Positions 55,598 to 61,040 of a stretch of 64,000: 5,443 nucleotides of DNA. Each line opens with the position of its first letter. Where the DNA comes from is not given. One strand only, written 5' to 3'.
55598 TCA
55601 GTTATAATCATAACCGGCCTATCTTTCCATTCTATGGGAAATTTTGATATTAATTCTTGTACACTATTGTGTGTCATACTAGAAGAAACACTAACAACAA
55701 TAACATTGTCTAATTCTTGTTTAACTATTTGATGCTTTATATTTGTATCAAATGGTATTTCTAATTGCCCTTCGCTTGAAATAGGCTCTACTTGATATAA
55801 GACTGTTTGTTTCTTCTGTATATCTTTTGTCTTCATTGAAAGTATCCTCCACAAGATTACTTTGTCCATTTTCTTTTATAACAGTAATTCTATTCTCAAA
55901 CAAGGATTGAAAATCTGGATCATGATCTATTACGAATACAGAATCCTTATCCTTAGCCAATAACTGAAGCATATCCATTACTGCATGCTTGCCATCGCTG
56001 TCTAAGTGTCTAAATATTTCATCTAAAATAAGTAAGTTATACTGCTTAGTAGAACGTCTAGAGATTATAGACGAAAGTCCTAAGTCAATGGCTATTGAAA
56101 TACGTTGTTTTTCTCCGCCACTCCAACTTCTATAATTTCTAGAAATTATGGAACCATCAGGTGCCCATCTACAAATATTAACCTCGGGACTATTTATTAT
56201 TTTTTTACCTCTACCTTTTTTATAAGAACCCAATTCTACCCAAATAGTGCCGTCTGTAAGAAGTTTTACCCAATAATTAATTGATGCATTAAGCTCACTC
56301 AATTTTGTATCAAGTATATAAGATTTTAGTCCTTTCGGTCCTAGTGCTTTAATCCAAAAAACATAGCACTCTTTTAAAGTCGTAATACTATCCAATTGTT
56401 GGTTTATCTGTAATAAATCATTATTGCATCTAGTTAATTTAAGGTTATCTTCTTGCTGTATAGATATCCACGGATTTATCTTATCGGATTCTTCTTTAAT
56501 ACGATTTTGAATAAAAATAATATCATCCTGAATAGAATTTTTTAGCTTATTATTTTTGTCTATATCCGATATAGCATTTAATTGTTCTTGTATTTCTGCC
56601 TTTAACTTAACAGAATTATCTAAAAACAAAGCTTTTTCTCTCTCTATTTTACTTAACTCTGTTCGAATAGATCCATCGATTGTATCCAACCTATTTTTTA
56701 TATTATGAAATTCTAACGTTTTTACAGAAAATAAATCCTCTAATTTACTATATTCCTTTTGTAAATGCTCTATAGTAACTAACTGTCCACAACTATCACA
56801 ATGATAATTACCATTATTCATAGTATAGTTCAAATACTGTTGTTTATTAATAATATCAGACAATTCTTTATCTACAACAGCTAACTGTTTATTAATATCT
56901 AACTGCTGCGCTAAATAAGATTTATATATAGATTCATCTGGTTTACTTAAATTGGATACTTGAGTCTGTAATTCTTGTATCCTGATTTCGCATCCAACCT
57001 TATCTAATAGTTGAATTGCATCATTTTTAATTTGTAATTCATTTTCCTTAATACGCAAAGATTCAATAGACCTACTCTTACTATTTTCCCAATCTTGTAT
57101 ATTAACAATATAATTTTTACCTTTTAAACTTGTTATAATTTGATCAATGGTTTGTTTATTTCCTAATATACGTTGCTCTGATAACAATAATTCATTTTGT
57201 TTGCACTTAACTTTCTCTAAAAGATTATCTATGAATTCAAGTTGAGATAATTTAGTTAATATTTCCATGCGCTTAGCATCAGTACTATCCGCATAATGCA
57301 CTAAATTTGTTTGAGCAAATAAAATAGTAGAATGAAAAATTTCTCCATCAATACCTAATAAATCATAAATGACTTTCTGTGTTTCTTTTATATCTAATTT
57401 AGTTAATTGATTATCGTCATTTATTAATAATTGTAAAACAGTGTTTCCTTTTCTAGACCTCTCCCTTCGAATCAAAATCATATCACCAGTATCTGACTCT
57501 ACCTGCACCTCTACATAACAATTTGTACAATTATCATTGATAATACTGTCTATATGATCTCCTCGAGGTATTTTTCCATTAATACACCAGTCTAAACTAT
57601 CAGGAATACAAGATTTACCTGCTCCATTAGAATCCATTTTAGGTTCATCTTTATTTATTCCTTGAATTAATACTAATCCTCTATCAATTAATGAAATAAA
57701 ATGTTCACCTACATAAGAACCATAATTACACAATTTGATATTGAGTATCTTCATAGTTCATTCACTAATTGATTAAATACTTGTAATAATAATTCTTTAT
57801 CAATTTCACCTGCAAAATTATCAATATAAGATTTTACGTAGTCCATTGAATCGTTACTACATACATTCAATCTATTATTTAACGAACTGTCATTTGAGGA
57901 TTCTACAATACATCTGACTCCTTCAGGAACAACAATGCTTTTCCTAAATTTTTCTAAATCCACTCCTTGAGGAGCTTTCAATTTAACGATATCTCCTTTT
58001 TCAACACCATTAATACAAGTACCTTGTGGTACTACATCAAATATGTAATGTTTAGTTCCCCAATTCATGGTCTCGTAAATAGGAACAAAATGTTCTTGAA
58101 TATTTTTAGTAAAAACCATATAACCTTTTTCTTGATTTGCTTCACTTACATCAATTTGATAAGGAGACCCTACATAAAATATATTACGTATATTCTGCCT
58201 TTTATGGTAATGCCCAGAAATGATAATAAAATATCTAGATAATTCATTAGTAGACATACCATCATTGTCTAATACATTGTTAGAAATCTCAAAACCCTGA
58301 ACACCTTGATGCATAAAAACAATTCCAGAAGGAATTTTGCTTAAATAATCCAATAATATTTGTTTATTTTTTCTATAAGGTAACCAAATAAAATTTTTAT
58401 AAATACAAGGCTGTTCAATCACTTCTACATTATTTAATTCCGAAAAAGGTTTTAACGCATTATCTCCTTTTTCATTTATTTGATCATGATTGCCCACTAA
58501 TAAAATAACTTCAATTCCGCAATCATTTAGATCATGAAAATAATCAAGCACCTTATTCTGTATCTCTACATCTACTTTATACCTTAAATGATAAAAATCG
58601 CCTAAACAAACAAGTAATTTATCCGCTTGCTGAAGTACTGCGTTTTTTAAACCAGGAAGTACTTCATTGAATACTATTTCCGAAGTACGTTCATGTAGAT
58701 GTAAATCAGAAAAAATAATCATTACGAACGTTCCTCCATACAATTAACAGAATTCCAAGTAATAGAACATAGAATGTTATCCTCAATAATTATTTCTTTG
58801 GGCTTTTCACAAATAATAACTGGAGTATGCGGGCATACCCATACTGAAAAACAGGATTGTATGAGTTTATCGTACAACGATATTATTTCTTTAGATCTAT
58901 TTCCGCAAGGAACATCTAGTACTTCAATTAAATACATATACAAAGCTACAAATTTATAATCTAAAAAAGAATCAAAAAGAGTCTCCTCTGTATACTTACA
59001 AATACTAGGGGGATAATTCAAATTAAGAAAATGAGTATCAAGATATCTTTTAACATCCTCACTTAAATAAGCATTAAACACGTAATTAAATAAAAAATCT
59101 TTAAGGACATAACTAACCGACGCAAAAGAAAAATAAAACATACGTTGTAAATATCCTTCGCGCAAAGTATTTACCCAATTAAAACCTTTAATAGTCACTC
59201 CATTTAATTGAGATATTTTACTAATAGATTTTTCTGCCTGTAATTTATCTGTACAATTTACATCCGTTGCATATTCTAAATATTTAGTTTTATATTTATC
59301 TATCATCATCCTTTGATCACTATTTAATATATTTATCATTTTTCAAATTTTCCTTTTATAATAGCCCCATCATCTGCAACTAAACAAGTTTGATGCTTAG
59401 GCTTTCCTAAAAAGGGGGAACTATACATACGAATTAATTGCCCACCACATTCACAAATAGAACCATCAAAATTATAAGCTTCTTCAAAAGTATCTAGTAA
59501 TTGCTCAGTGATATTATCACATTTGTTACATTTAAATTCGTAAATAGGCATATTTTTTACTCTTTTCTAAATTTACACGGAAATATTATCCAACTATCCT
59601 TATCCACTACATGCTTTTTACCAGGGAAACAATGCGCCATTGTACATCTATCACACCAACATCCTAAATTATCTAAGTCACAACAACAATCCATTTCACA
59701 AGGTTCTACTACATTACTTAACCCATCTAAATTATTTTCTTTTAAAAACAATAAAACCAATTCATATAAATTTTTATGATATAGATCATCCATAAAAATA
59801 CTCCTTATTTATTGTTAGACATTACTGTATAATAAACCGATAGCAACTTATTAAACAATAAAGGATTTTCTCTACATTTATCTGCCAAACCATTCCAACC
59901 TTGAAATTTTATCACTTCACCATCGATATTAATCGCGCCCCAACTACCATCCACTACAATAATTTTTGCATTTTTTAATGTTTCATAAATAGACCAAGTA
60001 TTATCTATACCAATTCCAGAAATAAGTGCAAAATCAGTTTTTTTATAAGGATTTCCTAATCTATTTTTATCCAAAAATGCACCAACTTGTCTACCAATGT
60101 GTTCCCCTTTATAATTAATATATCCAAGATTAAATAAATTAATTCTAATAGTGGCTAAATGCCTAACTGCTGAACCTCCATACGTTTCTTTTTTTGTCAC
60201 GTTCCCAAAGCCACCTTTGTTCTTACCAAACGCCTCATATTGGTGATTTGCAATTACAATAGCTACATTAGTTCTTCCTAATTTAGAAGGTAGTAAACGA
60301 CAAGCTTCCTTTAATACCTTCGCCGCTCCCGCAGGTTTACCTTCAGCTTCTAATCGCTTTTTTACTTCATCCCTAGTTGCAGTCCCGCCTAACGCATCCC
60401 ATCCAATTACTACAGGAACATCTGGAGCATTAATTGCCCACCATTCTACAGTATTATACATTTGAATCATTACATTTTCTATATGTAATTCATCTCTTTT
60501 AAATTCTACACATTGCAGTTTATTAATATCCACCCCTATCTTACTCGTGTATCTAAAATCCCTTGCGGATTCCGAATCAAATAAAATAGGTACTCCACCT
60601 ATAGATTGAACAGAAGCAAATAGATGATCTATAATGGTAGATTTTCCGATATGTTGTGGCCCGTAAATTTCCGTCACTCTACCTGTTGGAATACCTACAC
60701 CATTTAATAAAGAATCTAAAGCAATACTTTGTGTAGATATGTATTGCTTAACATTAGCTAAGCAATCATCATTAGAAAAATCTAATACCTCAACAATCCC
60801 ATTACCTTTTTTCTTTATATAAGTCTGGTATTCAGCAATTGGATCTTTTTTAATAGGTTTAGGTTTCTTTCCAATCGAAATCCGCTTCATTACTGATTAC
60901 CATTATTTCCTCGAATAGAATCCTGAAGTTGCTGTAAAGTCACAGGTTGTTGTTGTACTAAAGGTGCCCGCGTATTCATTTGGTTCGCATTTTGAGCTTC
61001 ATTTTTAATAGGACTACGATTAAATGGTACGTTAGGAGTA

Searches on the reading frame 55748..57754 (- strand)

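Call 10: search_protein_families(library=phrogs, proteins=[window:55748-57754:-], max_evalue=0.001)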
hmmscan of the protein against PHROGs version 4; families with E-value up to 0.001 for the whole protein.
window:55748-57754:- (668 aa): 4 families
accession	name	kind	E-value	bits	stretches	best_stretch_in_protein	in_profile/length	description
phrog_77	-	DNA, RNA and nucleotide metabolism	1.9e-71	242.8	1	1-643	296-961/967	SbcC-like subunit of palindrome specific endonuclease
phrog_21388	-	DNA, RNA and nucleotide metabolism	2.2e-16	61.1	1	17-115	17-116/126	exonuclease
phrog_293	-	moron, auxiliary metabolic gene and host takeover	2.3e-10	40.2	1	538-635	263-348/1058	ABC transporter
phrog_2392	-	moron, auxiliary metabolic gene and host takeover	4.8e-06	26.2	1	543-629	617-691/726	ABC transporter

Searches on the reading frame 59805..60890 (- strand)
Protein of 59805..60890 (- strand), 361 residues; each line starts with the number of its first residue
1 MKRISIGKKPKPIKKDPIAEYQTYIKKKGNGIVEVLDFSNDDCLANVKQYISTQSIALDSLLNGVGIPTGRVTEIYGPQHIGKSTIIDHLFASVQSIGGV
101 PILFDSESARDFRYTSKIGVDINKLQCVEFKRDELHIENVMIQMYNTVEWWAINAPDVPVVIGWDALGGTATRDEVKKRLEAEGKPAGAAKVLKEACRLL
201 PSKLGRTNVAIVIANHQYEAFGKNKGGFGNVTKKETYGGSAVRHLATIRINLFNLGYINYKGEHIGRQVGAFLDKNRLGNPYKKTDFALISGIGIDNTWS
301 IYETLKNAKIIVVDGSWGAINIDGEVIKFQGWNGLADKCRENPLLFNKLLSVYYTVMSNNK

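Call 10: search_protein_families(library=phrogs, proteins=[window:59805-60890:-], max_evalue=0.001)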
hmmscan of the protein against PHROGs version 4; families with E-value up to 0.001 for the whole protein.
window:59805-60890:- (361 aa): 3 families
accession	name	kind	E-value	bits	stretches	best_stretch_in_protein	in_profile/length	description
phrog_97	-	other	1.2e-48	167.6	2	41-251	40-261/506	UvsX-like recombinase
phrog_8337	-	DNA, RNA and nucleotide metabolism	1.3e-22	81.5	1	44-252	43-239/273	DNA repair protein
phrog_9666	-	unknown function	5.9e-05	22.5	0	41-110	19-91/779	-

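Call 64: find_encoding_contigs(protein=window:59805-60890:-, flank=10000, max_places=3)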
Protein window:59805-60890:- (361 aa): 5 contigs read that carry it; 3 places shown.
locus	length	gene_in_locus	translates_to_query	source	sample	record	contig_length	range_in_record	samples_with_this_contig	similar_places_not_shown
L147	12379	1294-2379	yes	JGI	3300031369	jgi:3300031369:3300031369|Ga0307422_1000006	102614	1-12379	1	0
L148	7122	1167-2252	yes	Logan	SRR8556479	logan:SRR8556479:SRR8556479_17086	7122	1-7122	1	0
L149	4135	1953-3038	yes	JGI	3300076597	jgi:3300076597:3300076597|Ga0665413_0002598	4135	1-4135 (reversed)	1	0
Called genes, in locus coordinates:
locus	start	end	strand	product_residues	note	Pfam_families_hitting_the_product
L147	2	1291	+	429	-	?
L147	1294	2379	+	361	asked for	PF00154:RecA_N, PF08423:Rad51 (faint)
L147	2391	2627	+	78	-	-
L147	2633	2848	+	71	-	PF09723:Zn_ribbon_8 (weak)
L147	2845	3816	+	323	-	PF00149:Metallophos (weak)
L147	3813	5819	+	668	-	PF02463:SMC_N, PF13558:SbcC_Walker_B (weak)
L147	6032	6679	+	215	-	PF02075:RuvC (weak)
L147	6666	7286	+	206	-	PF01464:SLT (weak)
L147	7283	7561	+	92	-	-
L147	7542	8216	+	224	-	-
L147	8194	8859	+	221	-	-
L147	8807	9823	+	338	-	-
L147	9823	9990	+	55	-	-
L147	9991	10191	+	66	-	-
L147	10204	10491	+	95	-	-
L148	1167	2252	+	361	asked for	PF00154:RecA_N, PF08423:Rad51 (faint)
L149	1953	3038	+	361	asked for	PF00154:RecA_N, PF08423:Rad51 (faint)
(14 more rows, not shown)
